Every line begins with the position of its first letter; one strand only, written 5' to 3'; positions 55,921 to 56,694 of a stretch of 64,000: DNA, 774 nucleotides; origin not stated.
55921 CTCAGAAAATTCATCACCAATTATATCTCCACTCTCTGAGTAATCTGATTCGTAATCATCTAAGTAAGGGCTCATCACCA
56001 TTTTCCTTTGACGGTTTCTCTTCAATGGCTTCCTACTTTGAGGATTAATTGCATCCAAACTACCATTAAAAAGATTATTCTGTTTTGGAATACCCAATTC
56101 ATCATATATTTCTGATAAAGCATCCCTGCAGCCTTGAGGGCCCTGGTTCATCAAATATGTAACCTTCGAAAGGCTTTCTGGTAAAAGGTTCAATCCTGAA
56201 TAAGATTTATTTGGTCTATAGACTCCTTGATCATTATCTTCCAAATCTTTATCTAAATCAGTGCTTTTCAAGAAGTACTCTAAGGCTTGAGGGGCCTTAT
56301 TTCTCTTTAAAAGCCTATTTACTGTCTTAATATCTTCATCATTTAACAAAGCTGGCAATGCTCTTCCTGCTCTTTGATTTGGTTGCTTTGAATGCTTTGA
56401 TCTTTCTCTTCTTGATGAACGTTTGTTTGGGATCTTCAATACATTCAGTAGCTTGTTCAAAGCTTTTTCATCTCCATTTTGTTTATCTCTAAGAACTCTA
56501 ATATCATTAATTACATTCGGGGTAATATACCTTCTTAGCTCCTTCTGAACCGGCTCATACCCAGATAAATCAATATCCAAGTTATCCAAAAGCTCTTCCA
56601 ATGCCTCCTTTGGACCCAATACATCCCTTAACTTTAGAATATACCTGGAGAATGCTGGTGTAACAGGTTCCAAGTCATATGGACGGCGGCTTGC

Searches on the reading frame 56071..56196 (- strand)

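Call 90: search_protein_families(library=pfam, proteins=[window:56071-56196:-], max_evalue=10)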
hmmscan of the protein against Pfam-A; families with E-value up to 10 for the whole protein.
seq(42 aa): 1 family
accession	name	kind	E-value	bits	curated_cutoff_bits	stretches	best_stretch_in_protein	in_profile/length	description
PF23017.2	WIV_2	-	0.23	12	27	1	2-24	60-82/89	Tospovirus NSs-like, WIV_2 domain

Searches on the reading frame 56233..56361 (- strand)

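Call 90: search_protein_families(library=pfam, proteins=[window:56233-56361:-], max_evalue=10)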
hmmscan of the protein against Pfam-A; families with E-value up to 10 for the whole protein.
seq(43 aa): 1 family
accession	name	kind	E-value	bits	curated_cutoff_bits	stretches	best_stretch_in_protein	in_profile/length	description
PF05181.18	XPA_C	-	0.78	10.1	25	0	5-21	15-34/51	XPA protein C-terminus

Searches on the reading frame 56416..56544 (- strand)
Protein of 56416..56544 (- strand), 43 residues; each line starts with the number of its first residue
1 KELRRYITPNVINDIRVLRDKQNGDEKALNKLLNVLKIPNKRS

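Call 90: search_protein_families(library=pfam, proteins=[window:56416-56544:-], max_evalue=10)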
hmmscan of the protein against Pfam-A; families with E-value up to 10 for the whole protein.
seq(43 aa): 1 family
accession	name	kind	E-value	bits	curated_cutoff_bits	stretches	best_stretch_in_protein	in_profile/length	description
PF18172.6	LepB_GAP_N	-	0.12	12.6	27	1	10-37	143-170/188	LepB GAP domain N-terminal subdomain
